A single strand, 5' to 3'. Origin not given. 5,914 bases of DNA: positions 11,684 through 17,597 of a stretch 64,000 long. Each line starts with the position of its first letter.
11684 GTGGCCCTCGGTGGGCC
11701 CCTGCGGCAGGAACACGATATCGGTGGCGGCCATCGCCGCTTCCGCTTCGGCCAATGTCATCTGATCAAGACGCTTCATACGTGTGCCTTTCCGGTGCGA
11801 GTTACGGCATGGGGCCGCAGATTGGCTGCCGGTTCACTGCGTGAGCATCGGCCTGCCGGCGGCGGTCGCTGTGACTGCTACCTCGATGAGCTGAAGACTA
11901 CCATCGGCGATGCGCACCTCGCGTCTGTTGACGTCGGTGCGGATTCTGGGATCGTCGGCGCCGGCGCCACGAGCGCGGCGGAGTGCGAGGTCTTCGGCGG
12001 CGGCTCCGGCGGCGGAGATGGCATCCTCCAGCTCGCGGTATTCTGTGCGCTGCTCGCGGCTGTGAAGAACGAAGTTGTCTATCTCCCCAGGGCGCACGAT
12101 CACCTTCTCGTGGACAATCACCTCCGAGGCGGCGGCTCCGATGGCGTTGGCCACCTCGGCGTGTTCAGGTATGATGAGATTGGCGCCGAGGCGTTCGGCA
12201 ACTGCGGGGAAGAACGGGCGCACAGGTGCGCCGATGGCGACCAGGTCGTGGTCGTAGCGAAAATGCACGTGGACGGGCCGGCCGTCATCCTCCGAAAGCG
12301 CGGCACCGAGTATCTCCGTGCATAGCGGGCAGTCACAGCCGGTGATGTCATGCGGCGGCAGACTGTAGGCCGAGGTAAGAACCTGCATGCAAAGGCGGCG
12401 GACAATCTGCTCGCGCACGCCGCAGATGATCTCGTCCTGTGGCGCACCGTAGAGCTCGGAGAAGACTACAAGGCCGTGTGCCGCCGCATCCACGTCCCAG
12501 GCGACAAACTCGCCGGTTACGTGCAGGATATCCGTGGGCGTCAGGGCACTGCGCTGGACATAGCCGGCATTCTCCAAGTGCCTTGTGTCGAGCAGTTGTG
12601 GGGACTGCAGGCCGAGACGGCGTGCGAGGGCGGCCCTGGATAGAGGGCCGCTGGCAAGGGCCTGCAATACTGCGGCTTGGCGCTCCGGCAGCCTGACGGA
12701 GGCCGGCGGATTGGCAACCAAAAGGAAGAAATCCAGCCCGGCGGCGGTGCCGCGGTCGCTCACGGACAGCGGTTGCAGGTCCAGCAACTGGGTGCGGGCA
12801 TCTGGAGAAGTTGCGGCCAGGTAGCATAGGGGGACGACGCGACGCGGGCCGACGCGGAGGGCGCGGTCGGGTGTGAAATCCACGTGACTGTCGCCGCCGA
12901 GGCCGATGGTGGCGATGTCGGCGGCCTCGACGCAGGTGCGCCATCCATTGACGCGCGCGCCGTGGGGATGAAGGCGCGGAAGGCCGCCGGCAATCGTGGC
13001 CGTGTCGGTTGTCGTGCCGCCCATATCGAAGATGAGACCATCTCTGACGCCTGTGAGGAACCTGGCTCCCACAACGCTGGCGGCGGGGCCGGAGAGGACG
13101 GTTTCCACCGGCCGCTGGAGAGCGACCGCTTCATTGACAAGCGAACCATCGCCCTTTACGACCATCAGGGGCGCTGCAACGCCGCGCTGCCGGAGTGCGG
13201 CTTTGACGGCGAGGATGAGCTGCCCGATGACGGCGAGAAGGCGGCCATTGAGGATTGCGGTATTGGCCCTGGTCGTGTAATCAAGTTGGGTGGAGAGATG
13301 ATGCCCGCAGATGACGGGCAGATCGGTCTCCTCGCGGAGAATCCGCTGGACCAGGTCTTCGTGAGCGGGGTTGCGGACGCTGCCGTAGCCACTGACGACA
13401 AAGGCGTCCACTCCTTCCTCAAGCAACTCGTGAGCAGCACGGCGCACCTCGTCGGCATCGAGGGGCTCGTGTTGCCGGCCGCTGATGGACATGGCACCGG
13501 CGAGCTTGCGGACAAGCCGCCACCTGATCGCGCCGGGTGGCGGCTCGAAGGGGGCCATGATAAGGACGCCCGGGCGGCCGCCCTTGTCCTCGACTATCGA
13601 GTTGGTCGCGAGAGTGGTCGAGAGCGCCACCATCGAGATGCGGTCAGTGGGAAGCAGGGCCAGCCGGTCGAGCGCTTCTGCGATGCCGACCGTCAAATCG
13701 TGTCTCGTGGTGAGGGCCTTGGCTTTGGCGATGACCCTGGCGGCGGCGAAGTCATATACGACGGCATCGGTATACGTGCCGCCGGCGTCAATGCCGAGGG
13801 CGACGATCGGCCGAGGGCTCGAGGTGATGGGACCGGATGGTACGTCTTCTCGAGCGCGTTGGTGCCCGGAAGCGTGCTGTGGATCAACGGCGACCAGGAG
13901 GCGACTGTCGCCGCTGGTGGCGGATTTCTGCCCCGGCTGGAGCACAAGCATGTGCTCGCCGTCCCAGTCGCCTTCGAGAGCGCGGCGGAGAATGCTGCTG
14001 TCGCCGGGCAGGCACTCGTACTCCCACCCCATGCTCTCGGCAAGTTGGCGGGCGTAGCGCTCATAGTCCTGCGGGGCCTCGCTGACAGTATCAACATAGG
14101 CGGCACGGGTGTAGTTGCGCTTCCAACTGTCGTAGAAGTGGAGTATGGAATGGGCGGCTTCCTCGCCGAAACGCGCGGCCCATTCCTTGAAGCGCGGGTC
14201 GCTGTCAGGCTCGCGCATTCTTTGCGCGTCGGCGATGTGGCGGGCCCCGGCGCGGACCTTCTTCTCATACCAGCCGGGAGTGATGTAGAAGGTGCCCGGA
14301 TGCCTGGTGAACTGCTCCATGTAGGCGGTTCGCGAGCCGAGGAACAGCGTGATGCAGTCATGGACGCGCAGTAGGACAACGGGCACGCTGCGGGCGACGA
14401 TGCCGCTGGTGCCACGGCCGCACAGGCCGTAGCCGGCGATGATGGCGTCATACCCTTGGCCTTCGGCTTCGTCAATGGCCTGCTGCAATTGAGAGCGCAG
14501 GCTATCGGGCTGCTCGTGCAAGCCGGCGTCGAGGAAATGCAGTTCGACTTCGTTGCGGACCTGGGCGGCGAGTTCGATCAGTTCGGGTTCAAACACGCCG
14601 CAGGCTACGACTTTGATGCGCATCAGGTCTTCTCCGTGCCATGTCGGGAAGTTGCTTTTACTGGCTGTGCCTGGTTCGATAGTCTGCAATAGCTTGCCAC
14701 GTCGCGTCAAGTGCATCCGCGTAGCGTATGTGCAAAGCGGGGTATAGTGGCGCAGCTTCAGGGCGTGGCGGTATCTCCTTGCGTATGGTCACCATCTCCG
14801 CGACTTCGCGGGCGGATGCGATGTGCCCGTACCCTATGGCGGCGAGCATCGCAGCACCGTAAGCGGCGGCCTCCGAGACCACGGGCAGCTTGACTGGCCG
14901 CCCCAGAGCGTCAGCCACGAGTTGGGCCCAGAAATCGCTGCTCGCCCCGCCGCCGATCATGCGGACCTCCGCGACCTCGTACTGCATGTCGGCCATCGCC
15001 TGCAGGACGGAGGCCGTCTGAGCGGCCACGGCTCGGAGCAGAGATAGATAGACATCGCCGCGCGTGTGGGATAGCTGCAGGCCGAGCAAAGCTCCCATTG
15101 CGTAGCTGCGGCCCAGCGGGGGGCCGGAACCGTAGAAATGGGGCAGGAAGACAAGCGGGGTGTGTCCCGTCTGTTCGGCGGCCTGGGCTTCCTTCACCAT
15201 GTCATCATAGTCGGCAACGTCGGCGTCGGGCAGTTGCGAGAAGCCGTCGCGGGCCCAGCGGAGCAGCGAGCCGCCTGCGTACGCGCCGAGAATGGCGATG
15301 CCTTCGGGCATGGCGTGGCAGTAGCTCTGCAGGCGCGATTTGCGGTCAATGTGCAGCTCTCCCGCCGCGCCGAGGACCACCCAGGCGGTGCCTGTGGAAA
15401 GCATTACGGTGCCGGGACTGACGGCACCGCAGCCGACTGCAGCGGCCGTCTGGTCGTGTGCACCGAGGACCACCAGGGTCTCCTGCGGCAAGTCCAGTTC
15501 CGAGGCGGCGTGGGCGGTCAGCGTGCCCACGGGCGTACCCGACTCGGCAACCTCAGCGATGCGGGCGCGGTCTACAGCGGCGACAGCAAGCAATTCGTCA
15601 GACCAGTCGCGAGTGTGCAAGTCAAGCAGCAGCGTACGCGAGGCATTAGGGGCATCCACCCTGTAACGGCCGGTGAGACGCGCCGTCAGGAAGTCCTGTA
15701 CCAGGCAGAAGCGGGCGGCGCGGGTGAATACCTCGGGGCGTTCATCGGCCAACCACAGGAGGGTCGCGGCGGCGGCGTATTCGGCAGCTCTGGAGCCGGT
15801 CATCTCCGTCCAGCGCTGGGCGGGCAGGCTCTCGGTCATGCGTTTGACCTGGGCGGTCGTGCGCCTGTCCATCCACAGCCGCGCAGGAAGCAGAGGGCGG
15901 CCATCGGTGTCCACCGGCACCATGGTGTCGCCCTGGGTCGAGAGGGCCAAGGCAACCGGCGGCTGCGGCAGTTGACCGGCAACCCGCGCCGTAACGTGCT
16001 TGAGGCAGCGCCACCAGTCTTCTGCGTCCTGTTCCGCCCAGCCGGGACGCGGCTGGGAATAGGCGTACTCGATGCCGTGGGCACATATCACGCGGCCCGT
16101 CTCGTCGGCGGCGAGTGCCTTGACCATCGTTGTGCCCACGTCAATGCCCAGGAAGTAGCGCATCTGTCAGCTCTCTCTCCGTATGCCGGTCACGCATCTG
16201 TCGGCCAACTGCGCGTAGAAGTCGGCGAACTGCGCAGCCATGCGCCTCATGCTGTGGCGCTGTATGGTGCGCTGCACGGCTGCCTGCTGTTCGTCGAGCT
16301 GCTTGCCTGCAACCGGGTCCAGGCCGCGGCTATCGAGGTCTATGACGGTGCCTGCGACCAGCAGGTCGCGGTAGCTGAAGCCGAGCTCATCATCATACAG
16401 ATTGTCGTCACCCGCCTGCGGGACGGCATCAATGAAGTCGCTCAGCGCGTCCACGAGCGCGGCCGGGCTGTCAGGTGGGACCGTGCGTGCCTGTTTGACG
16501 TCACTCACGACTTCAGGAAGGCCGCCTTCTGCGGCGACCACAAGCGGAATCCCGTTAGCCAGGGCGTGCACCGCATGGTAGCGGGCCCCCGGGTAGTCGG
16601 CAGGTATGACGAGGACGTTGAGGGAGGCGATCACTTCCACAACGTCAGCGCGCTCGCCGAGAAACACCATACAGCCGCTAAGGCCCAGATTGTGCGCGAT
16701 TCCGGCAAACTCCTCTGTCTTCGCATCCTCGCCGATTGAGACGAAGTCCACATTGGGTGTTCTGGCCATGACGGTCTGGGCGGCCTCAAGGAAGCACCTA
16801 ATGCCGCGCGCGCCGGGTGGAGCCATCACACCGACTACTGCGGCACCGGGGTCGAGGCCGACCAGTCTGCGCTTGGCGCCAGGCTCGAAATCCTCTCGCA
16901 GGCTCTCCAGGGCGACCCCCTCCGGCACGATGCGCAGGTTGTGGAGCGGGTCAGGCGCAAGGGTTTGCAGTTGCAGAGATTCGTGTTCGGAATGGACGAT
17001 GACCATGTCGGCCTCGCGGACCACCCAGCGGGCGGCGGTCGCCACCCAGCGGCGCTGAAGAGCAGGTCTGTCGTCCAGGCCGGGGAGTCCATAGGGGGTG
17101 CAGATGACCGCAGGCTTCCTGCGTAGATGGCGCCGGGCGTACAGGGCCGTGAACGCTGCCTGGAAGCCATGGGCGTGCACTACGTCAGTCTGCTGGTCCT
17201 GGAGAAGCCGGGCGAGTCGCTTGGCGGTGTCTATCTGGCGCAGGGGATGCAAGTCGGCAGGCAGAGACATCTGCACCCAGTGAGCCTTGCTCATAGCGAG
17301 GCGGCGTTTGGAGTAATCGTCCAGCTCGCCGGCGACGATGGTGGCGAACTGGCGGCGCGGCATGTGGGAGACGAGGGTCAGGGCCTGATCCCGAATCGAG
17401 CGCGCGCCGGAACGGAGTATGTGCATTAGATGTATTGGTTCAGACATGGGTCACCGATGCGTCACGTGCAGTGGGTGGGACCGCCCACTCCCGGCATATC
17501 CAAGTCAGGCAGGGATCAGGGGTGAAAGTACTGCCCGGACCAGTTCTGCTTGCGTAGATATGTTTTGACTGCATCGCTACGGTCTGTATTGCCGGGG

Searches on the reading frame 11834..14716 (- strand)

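Call 57: search_protein_families(library=pfam, proteins=[window:11834-14716:-], max_evalue=0.001)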
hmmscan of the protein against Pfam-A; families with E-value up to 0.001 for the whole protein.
window:11834-14716:- (960 aa): 4 families
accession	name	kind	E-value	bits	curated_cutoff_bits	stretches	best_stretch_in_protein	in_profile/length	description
PF07796.16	DUF1638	-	5.9e-41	140.5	27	1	61-246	1-160/161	Protein of unknown function (DUF1638)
PF01968.24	Hydantoinase_A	-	2e-31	109.8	22.9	1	483-625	1-145/291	Hydantoinase/oxoprolinase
PF05378.19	Hydant_A_N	-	2.2e-31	109.4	25.2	1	307-463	2-175/176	Hydantoinase/oxoprolinase N-terminal region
PF13941.12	MutL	-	7.6e-07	28.7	27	1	307-355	2-51/450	MutL protein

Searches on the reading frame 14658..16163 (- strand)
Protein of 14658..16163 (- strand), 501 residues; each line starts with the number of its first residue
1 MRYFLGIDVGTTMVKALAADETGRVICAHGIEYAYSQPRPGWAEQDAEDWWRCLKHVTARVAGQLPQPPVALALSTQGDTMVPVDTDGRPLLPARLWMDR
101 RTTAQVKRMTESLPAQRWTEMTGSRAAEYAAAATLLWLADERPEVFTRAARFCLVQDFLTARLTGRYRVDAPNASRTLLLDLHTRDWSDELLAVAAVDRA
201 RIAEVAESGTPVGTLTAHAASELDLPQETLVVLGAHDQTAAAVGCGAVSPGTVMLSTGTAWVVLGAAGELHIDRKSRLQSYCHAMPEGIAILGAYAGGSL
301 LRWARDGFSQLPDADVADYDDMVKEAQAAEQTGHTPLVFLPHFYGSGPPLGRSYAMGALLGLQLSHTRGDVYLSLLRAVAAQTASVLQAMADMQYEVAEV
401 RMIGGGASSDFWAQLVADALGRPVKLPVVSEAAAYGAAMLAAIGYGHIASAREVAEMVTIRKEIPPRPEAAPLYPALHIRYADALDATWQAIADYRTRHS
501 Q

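Call 57: search_protein_families(library=pfam, proteins=[window:14658-16163:-], max_evalue=0.001)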
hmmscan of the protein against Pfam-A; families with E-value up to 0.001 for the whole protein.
window:14658-16163:- (501 aa): 2 families
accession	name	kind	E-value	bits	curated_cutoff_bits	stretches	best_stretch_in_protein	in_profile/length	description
PF00370.27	FGGY_N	-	6.8e-59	199.9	28.8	1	3-244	1-245/245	FGGY family of carbohydrate kinases, N-terminal domain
PF02782.22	FGGY_C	-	1.9e-28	100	27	1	254-444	2-197/198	FGGY family of carbohydrate kinases, C-terminal domain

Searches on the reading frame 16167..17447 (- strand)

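Call 57: search_protein_families(library=pfam, proteins=[window:16167-17447:-], max_evalue=0.001)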
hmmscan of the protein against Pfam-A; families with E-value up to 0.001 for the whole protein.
window:16167-17447:- (426 aa): 5 families
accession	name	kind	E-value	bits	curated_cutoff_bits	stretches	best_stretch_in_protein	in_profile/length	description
PF13692.12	Glyco_trans_1_4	-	1.3e-18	68.1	27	1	204-339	6-140/142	Glycosyl transferases group 1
PF13439.12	Glyco_transf_4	-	9.9e-15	55.4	28.5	1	23-181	9-169/170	Glycosyltransferase Family 4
PF00534.26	Glycos_transf_1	-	1.7e-13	50.9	26.4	1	215-340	29-157/172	Glycosyl transferases group 1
PF13579.12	Glyco_trans_4_4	-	2.6e-13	51.1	29.7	1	22-167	7-149/158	Glycosyl transferase 4-like domain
PF13477.12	Glyco_trans_4_2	-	3e-05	24.7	23.4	1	61-153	51-139/139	Glycosyl transferase 4-like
